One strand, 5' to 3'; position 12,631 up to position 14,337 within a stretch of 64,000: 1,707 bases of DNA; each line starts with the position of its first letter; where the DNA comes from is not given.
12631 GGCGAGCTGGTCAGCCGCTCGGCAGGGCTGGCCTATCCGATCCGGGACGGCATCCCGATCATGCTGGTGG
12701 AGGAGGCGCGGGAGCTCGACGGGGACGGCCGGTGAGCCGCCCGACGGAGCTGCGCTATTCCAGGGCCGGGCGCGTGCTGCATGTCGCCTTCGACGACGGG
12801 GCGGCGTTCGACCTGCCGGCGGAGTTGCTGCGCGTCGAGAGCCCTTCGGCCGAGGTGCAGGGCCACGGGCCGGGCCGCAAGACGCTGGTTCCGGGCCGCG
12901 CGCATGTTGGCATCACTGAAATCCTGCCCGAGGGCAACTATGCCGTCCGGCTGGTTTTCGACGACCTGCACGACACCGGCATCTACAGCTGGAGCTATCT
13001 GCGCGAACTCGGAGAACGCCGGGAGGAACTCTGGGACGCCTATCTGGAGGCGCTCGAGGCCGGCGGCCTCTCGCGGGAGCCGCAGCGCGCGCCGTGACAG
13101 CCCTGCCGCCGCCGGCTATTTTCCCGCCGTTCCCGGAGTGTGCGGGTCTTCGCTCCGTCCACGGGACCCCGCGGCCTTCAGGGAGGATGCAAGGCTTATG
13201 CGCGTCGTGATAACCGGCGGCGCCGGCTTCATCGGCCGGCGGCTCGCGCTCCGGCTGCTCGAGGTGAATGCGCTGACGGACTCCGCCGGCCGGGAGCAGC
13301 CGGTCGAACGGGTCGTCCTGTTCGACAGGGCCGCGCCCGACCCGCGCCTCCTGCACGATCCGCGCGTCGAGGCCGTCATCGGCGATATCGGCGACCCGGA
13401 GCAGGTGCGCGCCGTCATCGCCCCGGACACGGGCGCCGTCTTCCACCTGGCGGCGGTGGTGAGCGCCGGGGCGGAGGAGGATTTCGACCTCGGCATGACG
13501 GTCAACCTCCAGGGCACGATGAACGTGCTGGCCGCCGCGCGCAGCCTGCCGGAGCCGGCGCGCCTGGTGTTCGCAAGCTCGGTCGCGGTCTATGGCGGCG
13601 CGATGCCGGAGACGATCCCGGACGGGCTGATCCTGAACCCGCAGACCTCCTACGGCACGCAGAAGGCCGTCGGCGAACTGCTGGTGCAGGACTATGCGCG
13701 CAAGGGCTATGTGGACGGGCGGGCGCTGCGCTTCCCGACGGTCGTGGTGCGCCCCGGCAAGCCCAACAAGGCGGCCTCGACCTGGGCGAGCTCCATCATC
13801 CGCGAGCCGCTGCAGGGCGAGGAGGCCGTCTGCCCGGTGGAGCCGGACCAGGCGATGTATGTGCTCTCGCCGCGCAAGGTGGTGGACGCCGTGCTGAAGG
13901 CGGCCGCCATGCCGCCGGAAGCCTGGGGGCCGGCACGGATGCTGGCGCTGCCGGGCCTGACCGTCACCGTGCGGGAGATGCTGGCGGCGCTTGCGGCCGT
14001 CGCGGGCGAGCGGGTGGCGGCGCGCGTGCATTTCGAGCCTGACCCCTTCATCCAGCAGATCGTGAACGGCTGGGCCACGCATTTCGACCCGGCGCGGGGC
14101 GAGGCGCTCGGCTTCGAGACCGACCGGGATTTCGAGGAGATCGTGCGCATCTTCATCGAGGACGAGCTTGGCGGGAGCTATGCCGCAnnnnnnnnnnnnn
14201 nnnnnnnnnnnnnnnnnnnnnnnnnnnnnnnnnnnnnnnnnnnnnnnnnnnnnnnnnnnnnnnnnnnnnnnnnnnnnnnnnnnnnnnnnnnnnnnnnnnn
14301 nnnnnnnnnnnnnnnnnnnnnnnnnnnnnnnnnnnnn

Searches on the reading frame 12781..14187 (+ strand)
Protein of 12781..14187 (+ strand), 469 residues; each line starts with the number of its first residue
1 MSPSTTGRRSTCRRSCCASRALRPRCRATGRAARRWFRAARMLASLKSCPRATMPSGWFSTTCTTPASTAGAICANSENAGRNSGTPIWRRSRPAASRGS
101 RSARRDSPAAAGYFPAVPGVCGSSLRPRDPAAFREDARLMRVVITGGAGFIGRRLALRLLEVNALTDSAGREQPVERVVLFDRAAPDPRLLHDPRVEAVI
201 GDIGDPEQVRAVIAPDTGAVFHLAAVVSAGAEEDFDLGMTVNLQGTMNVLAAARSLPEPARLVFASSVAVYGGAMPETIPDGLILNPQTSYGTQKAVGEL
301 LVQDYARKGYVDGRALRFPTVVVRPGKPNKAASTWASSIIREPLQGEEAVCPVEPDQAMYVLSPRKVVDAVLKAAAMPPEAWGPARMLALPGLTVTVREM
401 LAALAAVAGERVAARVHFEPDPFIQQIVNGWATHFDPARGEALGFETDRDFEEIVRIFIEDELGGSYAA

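Call 91: search_protein_families(library=pfam, proteins=[window:12781-14187:+], max_evalue=0.00001)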
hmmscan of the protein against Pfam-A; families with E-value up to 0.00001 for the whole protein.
window:12781-14187:+ (469 aa): 6 families
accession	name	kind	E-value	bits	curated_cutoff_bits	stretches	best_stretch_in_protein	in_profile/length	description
PF01370.27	Epimerase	-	4.3e-26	92.2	20.9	1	142-377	1-227/240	NAD dependent epimerase/dehydratase family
PF16363.11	GDP_Man_Dehyd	-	4.1e-18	66.4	27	1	144-307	2-169/332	GDP-mannose 4,6 dehydratase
PF01073.25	3Beta_HSD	-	7.4e-15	55.2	22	1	143-325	1-178/280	3-beta hydroxysteroid dehydrogenase/isomerase family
PF07993.18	NAD_binding_4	-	8.9e-13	48.4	20.1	1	144-325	1-211/258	Male sterility protein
PF04321.23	RmlD_sub_bind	-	1.1e-11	44.7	27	1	140-311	1-145/287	RmlD substrate binding domain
PF02719.21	Polysacc_synt_2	-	2.7e-06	27.2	20.2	0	142-255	1-117/293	Polysaccharide biosynthesis protein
